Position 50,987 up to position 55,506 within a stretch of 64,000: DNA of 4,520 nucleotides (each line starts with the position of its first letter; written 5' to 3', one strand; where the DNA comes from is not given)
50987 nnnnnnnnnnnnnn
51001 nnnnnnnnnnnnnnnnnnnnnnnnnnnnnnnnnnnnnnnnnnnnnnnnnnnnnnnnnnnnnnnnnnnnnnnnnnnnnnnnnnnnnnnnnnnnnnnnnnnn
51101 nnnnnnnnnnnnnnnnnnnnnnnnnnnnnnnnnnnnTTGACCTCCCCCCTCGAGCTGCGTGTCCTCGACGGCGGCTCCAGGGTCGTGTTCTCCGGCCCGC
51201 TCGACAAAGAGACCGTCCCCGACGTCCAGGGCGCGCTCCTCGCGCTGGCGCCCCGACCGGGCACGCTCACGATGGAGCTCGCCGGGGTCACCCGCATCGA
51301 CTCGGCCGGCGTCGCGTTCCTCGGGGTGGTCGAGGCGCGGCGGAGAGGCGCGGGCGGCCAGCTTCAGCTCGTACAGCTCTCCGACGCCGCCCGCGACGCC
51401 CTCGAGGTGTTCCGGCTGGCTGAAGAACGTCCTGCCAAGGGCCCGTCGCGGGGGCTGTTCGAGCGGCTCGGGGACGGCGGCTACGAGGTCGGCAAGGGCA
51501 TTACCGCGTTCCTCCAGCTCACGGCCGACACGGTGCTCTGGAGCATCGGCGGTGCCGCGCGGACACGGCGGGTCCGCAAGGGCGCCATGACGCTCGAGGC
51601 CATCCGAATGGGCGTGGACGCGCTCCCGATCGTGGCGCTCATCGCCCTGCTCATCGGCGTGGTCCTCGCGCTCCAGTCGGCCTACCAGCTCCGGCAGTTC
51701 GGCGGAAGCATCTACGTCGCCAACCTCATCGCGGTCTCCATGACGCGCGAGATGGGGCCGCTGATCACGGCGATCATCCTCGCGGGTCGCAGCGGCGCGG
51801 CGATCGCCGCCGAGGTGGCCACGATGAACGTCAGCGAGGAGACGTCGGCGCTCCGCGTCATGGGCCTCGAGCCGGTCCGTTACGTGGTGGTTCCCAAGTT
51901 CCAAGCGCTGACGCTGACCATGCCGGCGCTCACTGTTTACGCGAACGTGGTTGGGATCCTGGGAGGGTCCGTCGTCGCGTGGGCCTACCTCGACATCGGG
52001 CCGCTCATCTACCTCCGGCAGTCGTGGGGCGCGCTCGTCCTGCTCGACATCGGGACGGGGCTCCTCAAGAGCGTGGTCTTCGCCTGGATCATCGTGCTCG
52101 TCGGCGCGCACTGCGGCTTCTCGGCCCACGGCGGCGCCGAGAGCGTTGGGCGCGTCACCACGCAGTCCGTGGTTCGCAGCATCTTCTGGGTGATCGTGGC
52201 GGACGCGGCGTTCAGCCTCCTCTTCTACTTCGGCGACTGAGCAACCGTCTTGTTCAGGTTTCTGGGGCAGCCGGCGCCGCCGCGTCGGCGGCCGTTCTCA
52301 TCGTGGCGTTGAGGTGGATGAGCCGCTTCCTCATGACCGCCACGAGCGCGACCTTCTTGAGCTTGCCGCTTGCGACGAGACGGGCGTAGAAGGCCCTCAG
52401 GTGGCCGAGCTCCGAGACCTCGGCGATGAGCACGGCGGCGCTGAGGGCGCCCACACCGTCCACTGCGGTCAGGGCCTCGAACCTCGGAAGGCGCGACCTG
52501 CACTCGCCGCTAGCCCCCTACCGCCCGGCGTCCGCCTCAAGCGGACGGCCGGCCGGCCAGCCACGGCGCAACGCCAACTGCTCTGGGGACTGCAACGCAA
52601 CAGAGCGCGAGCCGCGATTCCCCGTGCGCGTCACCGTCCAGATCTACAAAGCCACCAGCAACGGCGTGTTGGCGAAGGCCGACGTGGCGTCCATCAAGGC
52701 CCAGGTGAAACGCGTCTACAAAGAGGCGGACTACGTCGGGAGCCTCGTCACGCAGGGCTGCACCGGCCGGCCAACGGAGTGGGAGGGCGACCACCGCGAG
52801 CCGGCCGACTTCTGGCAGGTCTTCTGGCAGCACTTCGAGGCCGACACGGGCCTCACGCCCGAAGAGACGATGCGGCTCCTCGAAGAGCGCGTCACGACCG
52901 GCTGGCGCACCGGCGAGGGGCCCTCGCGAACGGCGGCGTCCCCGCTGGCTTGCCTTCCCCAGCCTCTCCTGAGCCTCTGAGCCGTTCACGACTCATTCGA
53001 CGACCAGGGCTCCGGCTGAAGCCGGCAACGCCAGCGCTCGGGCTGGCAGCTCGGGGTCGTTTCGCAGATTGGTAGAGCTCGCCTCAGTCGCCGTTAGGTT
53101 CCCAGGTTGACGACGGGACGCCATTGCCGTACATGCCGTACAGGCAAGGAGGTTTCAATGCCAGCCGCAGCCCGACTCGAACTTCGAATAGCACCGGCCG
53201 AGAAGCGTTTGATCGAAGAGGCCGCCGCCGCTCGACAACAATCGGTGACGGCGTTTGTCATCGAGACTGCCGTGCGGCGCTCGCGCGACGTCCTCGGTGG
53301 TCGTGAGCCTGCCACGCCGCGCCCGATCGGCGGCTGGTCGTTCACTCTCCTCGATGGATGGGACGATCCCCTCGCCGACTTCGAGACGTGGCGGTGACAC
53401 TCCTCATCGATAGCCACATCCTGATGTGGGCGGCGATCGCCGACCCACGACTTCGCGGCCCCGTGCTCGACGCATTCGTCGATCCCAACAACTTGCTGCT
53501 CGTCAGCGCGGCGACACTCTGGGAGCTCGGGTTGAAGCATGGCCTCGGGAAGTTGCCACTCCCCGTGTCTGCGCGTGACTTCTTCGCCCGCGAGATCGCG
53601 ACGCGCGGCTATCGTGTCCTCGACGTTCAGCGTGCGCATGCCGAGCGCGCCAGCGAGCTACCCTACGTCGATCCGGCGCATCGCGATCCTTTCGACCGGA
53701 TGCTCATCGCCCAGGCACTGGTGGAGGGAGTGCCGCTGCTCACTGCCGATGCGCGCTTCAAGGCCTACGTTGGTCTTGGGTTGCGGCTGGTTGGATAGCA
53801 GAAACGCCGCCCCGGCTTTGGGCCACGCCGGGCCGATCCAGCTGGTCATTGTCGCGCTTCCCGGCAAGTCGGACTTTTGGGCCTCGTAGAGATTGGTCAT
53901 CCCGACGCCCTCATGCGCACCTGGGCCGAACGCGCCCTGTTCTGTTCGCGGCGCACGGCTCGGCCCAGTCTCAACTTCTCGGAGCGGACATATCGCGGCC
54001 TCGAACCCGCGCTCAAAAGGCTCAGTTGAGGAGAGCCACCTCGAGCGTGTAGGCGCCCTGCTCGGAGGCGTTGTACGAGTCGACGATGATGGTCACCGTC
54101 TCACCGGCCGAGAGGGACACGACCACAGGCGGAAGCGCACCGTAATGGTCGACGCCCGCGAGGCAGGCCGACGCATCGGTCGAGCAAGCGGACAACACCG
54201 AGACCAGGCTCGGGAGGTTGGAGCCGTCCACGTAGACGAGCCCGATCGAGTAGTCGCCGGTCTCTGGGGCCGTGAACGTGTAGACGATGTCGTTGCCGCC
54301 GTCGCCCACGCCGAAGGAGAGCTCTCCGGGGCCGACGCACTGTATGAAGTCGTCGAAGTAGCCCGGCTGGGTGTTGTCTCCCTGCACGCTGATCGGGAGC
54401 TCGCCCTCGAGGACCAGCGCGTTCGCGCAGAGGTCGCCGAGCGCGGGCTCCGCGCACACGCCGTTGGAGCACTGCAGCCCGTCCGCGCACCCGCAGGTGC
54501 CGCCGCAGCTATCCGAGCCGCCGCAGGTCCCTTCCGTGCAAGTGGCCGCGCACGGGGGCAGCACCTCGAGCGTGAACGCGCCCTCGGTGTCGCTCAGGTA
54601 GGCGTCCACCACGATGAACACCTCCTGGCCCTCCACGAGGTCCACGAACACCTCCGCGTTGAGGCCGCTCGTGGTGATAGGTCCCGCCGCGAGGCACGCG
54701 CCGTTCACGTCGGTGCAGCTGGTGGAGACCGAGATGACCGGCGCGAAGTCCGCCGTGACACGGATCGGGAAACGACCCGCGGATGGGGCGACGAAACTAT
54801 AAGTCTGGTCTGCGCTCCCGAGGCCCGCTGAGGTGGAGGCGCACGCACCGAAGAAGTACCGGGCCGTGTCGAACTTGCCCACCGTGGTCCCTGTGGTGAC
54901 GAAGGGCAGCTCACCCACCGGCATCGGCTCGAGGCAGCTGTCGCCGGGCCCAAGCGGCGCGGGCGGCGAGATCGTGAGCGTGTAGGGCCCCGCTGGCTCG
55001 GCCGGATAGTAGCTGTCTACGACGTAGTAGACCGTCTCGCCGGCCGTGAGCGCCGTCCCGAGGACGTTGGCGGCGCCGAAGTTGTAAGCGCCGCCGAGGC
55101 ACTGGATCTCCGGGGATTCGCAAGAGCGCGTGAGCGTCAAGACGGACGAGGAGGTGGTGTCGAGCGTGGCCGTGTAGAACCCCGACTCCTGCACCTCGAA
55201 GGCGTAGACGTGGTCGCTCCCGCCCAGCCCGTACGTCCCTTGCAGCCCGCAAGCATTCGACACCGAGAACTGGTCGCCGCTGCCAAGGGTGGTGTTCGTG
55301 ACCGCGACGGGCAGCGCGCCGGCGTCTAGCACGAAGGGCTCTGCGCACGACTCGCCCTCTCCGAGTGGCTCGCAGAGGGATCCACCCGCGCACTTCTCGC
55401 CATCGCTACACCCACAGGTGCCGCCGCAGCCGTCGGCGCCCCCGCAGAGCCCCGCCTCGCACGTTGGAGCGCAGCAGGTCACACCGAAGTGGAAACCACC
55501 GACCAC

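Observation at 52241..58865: A 6.6-kb insertion splitting a tightly coupled Mla-type operon between mlaE and mlaF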

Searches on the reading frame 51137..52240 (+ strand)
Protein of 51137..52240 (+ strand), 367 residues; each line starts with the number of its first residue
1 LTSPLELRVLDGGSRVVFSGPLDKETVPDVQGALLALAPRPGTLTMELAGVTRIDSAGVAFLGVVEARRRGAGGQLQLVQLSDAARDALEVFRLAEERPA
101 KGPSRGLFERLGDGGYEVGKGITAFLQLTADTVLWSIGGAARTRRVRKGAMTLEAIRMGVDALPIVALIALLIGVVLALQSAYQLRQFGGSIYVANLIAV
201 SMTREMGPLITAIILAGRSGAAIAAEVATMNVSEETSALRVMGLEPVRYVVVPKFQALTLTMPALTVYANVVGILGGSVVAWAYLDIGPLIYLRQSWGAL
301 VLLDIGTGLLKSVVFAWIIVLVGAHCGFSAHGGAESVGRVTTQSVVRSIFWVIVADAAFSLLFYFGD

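Call 7: search_protein_families(library=pfam, proteins=[window:51137-52240:+], max_evalue=0.01)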
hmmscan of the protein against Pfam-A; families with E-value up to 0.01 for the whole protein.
window:51137-52240:+ (367 aa): 3 families
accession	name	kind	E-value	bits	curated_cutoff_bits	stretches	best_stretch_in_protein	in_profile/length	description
PF02405.21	MlaE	-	4.3e-71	239.3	22.5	1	156-361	6-211/212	Permease MlaE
PF13466.11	STAS_2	-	2.3e-11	44.1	29.2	1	17-94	2-79/80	STAS domain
PF01740.26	STAS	-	1e-05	25.7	22.6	1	16-96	13-95/106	STAS domain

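Call 9: find_related_loci(query=window:51137-52240:+, collection=genome_contigs, flank=10000)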
Query window:51137-52240:+ (367 aa) in genome_contigs; peptide patterns used: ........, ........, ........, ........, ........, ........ (x = any residue, [..] = any of these).
158 stretches matched a pattern; 32 encode a relative of the query (tblastn E <= 1e-3); 32 distinct loci.
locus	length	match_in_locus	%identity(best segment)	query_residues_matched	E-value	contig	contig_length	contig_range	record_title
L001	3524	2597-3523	71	13-319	3e-135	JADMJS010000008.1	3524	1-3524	MAG: Myxococcales bacterium isolate MAG_44 NODE_28217_length_3524_cov_7.400115, whole genome shotgun sequence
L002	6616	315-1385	59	11-367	1e-123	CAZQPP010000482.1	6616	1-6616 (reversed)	MAG TPA_asm: uncultured Myxococcales bacterium isolate SRP077602_co2_114 genome assembly, contig: NODE_17262_length_6616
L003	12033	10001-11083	56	5-366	2e-118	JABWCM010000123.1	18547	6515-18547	MAG: Myxococcales bacterium isolate MAG_56 scaffold_3146, whole genome shotgun sequence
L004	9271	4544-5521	58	40-365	4e-109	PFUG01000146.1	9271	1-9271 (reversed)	MAG: Deltaproteobacteria bacterium CG_4_9_14_3_um_filter_63_12 CG_4_9_14_3_um_filter_150_scaffold_8720_c, whole genome s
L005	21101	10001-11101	54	2-365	1e-100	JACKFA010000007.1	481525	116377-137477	MAG: Deltaproteobacteria bacterium isolate HK-STAS-MYXO-48 HK-STAS-MYXO-48_7, whole genome shotgun sequence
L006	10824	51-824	66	109-366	7e-100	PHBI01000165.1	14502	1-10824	MAG: Deltaproteobacteria bacterium HGW-Deltaproteobacteria-14 08E140C01_z5_2013_Ig3399_v2_scaffold_2767, whole genome sh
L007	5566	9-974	59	46-366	1e-97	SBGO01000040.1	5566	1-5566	MAG: Deltaproteobacteria bacterium isolate M1802 scaffold_2373_1, whole genome shotgun sequence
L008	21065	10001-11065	47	14-365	6e-94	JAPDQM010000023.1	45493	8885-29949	MAG: candidate division KSB1 bacterium isolate JZ4_201803_bins_154 JZ-4_201803_bins_154_scaffold_23, whole genome shotgu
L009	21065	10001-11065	46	14-365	1e-93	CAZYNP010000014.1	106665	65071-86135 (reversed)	MAG TPA_asm: uncultured Cytophagia bacterium isolate binchicken_co274_472 genome assembly, contig: NODE_443_length_10666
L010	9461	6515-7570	46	14-367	2e-88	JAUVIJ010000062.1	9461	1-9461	MAG: Candidatus Cloacimonadota bacterium isolate CSMAG_425 CSMAG_425_k127_3895120_length_9461_cov_32.5946, whole genome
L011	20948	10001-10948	48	46-363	8e-81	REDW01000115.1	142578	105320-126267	MAG: Spirochaetaceae bacterium isolate GEM2.Bin48 NODE_37_length_142578_cov_13.1198, whole genome shotgun sequence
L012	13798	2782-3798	45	18-357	1e-80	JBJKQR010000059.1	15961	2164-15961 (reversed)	MAG: Fidelibacterota bacterium isolate Bin_39 S1Ck127_3637244_flag_0_multi_10.0000_len_15961, whole genome shotgun seque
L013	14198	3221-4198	45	41-365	6e-80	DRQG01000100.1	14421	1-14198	MAG TPA_asm: Caldithrix abyssi isolate HyVt-577 HyVt-577_k145_497251, whole genome shotgun sequence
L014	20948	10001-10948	45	46-363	1e-75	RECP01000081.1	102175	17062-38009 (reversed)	MAG: Spirochaetaceae bacterium isolate DLM2.Bin48 NODE_96_length_102175_cov_11.6393, whole genome shotgun sequence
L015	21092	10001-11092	58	3-364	1e-119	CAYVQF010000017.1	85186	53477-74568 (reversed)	MAG TPA_asm: uncultured Myxococcales bacterium isolate SRP241326_co1_343 genome assembly, contig: NODE_494_length_85186_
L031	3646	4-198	88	303-367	5e-30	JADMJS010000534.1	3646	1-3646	MAG: Myxococcales bacterium isolate MAG_44 NODE_27002_length_3646_cov_10.540239, whole genome shotgun sequence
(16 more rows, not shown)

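Call 57: search_protein_families(library=pfam, proteins=[L007:1095-2966:+, L006:827-1816:+, L006:1820-3400:+, L031:198-1934:+, L031:1954-3012:-, L031:3096-3611:-], max_evalue=0.01)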
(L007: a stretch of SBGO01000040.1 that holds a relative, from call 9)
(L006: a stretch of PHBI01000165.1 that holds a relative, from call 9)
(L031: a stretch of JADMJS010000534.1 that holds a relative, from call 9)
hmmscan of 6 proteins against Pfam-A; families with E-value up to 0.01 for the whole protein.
L007:1095-2966:+ (623 aa): 0 families

L006:827-1816:+ (329 aa): 0 families

L006:1820-3400:+ (526 aa): 0 families

L031:198-1934:+ (578 aa): 3 families
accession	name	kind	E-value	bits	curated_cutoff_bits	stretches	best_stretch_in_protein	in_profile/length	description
PF13517.12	FG-GAP_3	-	1.9e-31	108.9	26.9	5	265-326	1-60/61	FG-GAP-like repeat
PF07593.17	UnbV_ASPIC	-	4.2e-16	59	23.4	1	499-555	1-58/68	ASPIC and UnbV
PF01839.29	FG-GAP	-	8.1e-09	35.6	22.1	1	440-460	5-25/37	FG-GAP repeat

L031:1954-3012:- (352 aa): 0 families

L031:3096-3611:- (171 aa): 1 family
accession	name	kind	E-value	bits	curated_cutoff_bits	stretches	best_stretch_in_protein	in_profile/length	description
PF03692.20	CxxCxxCC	-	3.8e-06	28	23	1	33-113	2-71/85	Putative zinc- or iron-chelating domain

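Call 65: find_encoding_contigs(protein=window:51137-52240:+, flank=8000, max_places=8)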
Protein window:51137-52240:+ (367 aa): 3 contigs read that carry it; 2 places shown.
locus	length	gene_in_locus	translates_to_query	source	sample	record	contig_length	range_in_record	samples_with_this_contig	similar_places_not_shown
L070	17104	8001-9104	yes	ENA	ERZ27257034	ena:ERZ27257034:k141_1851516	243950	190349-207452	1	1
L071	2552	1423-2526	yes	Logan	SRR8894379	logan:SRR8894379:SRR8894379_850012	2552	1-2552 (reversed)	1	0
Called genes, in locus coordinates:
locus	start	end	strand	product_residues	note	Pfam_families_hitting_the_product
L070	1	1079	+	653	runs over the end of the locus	PF11897:DUF3417, PF00343:Phosphorylase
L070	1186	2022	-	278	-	-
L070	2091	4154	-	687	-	PF00884:Sulfatase, PF01663:Phosphodiest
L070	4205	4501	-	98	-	-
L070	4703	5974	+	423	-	PF13450:NAD_binding_8, PF01593:Amino_oxidase (weak)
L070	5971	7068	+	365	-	PF00089:Trypsin, PF13365:Trypsin_2, PF13180:PDZ_2, PF17820:PDZ_6 (faint)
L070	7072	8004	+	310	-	PF03372:Exo_endo_phos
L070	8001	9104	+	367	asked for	PF01740:STAS (weak), PF13466:STAS_2, PF02405:MlaE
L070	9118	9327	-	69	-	-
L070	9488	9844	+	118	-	-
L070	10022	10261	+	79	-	PF08681:TacA1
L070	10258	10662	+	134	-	PF01850:PIN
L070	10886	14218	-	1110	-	-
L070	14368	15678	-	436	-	PF00089:Trypsin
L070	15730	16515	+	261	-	PF00005:ABC_tran, PF13304:AAA_21 (faint)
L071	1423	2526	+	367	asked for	PF01740:STAS (weak), PF13466:STAS_2, PF02405:MlaE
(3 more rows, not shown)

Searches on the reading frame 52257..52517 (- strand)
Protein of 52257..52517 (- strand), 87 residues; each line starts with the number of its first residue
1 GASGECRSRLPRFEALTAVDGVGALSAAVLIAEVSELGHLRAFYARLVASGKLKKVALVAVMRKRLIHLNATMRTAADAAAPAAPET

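Call 10: search_protein_families(library=pfam, proteins=[window:52257-52517:-], max_evalue=0.1)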
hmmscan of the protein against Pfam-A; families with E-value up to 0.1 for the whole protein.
window:52257-52517:- (87 aa): 1 family
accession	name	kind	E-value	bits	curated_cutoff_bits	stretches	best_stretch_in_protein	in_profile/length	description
PF01367.25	5_3_exonuc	-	0.095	13.6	40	0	16-76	20-83/97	5'-3' exonuclease, C-terminal SAM fold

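Call 28: search_protein_families(library=ncbifam, proteins=[window:52257-52517:-], max_evalue=1)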
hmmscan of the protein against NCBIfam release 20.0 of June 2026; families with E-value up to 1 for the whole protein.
window:52257-52517:- (87 aa): 1 family
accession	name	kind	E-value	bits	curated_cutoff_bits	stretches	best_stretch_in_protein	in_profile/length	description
NF033542.1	transpos_IS110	equivalog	1.1e-06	28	140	2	43-76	308-341/343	IS110 family RNA-guided transposase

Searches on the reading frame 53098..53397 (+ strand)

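Call 7: search_protein_families(library=pfam, proteins=[window:53107-53397:+], max_evalue=0.01)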
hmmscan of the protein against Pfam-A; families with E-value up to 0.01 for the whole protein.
window:53107-53397:+ (96 aa): 2 families
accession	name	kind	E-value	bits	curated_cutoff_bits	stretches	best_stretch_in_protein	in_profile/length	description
PF08681.18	TacA1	-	4.5e-11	43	21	1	23-64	1-42/80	Antitoxin TacA 1-like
PF21983.2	NikA-like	-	0.00065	20.2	27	1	22-58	5-41/72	Mobilization protein NikA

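Call 28: search_protein_families(library=ncbifam, proteins=[window:53098-53397:+], max_evalue=1)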
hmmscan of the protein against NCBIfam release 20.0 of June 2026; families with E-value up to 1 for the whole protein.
window:53098-53397:+ (99 aa): 2 families
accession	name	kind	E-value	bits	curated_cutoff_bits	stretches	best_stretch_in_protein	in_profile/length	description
NF041264.1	MobA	equivalog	0.0031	17.9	80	1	26-61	6-41/91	plasmid mobilization protein MobA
NF046040.1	RelB_antitoxin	equivalog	0.14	12.4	50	1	28-58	2-32/69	type II toxin-antitoxin system RelB family antitoxin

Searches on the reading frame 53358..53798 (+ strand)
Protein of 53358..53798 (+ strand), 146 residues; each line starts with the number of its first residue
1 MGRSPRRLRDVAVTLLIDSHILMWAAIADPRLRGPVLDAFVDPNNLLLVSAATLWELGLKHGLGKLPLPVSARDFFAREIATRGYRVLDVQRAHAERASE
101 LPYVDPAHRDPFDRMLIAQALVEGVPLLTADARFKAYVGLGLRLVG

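Call 7: search_protein_families(library=pfam, proteins=[window:53358-53798:+], max_evalue=0.01)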
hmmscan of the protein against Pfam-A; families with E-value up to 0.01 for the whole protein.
window:53358-53798:+ (146 aa): 1 family
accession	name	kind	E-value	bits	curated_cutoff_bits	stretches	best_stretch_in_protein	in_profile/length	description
PF01850.27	PIN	-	7.5e-13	49.6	23.6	1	16-137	2-117/120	PIN domain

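Call 28: search_protein_families(library=ncbifam, proteins=[window:53358-53798:+], max_evalue=1)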
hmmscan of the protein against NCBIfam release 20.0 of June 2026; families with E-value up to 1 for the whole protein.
window:53358-53798:+ (146 aa): 1 family
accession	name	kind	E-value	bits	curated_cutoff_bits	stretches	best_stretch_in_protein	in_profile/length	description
TIGR00028.1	Mtu_PIN_fam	subfamily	0.013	15.7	73.6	1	71-144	65-139/143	TA system VapC family ribonuclease toxin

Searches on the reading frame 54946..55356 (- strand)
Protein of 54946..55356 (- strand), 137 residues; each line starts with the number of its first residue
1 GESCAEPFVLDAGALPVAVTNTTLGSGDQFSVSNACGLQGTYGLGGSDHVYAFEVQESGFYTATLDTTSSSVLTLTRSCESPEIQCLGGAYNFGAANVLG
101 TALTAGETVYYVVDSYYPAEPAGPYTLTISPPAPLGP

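Call 33: search_protein_families(library=pfam, alignment_id=A1, max_evalue=10)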
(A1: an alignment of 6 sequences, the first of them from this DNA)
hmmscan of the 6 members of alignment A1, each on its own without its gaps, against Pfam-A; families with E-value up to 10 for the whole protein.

A. member 1, seq(137 aa): 0 families

B. families by the number of members that match (of 6 scanned): 3 families
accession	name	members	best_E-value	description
PF04151.21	PPC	1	0.0016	Bacterial pre-peptidase C-terminal domain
PF08252.16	Leader_CPA1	1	0.16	arg-2/CPA1 leader peptide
PF10528.15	GLEYA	1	0.17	GLEYA domain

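Call 34: search_solved_structures(query=A1, max_evalue=10)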
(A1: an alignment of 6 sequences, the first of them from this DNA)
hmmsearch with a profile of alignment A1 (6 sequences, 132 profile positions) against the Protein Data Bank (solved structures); distinct sequences matched with E-value up to 10: 3.
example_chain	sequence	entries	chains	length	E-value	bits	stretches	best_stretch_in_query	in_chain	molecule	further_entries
5iku_A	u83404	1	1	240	0.002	21.5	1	43-128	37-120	Collagenase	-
5x7o_A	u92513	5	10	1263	0.22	14.8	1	17-120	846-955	Glycoside hydrolase family 31 alpha-glucosidase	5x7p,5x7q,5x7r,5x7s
5wyh_B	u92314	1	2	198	2.3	11.6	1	29-79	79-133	Interaptin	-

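Call 41: predict_structure(alignment_id=A1)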
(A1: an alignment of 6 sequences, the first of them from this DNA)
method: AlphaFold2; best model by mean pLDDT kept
length: 137 residues; sequences in the alignment: 6
mean_pLDDT: 77.3   pTM: 0.77
mean pLDDT of the five models: 77.3, 75.2, 73.4, 67.1, 64.9
residues with pLDDT >= 90: 37; 70-90: 60; 50-70: 32; < 50: 8
segments of 3 or more residues with pLDDT < 50: 41-45
pLDDT, mean of each block of 10 residues (from residue 1): 69 83 65 55 58 92 90 84 75 81 92 76 84 79
secondary structure, 60 per line:
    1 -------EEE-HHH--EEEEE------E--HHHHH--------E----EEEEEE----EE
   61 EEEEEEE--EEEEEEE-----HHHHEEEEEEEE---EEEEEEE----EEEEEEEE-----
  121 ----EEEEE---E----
elements in order: E8-10 E17-21 H31-35 E49-54 E59-67 E70-76 H82-85 E86-93 E97-103 E108-115 E125-129

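Call 48: fold_search(model_id=the predicted structure, library=pdb)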
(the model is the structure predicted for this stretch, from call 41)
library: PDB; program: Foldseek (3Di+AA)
matches with E <= 10: 1744; with E <= 0.001: 22
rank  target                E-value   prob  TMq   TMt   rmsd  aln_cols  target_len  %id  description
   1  5sv5                  8.9e-05  1.00  0.59  0.75   4.5       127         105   15  1.0 Angstrom Crystal Structure of pre-Peptidase C-terminal Domain of Collagenase from Bacillus anthracis. (released 2016-08-17)
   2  1nqj_A                1.7e-04  1.00  0.56  0.78   3.5       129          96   18  CRYSTAL STRUCTURE OF CLOSTRIDIUM HISTOLYTICUM COLG COLLAGENASE COLLAGEN-BINDING DOMAIN 3B AT 1.0 ANGSTROM RESOLUTION I (released 2003-04-15)
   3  1nqj_B                1.7e-04  1.00  0.55  0.65   3.9       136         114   19  CRYSTAL STRUCTURE OF CLOSTRIDIUM HISTOLYTICUM COLG COLLAGENASE COLLAGEN-BINDING DOMAIN 3B AT 1.0 ANGSTROM RESOLUTION I (released 2003-04-15)
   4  1nqd_A                2.2e-04  1.00  0.49  0.59   6.6       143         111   17  CRYSTAL STRUCTURE OF CLOSTRIDIUM HISTOLYTICUM COLG COLLAGENASE COLLAGEN-BINDING DOMAIN 3B AT 1.65 ANGSTROM RESOLUTION  (released 2003-04-15)
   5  2o8o_A                2.9e-04  1.00  0.57  0.69   3.7       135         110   18  Crystal structure of Clostridium histolyticum colg collagenase collagen-binding domain 3B at 1.35 Angstrom resolution  (released 2007-12-11)
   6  8u5d_B                3.2e-04  1.00  0.45  0.48   3.7        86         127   12  Crystal Structure of C-terminal domain of Clostridium perfringens Enterotoxin in Space Group P 41 21 2 (released 2023-12-20)
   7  6ov3_B                3.6e-04  1.00  0.59  0.64   4.8       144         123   12  Crystal structure of human claudin-9 in complex with Clostridium perfringens entertoxin C-terminal domain in open form (released 2019-09-04)
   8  3zix_A                4.3e-04  1.00  0.42  0.22   3.9        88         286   11  Clostridium perfringens Enterotoxin with the N-terminal 37 residues deleted (released 2014-01-29)
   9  2x29                  4.8e-04  0.99  0.38  0.34  12.7       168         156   14  Crystal structure of human4-1BB ligand ectodomain (released 2010-03-23)
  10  3jqw_C                5.0e-04  1.00  0.58  0.65   3.0       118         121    9  Crystal structure of Clostridium histolyticum colH collagenase collagen-binding domain 3 at 2 Angstrom resolution in p (released 2010-09-29)
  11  6ov2_B                5.3e-04  1.00  0.46  0.49   3.8        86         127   12  Crystal structure of human claudin-9 in complex with Clostridium perfringens entertoxin C-terminal domain in closed fo (released 2019-09-04)
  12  9j7x                  5.3e-04  1.00  0.46  0.51   4.7       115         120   10  Crystal structure of quintuple mutant C terminal fragment of Clostridium perfringens enterotoxin (C-CPEm19) (released 2025-06-18)
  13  8u5b_B                5.6e-04  1.00  0.44  0.49   3.6        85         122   12  Cryo-EM structure of human claudin-4 complex with Clostridium perfringens enterotoxin C-terminal domain and sFab COP-1 (released 2023-09-27)
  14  3ziw_A                5.6e-04  1.00  0.42  0.22   3.9        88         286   11  Clostridium perfringens enterotoxin, D48A mutation and N-terminal 37 residues deleted (released 2014-01-29)
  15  8u5e_D                6.0e-04  1.00  0.42  0.45   3.8        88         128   11  Crystal Structure of C-terminal domain of Clostridium perfringens Enterotoxin in Space Group P 21 21 21 (released 2023-12-20)
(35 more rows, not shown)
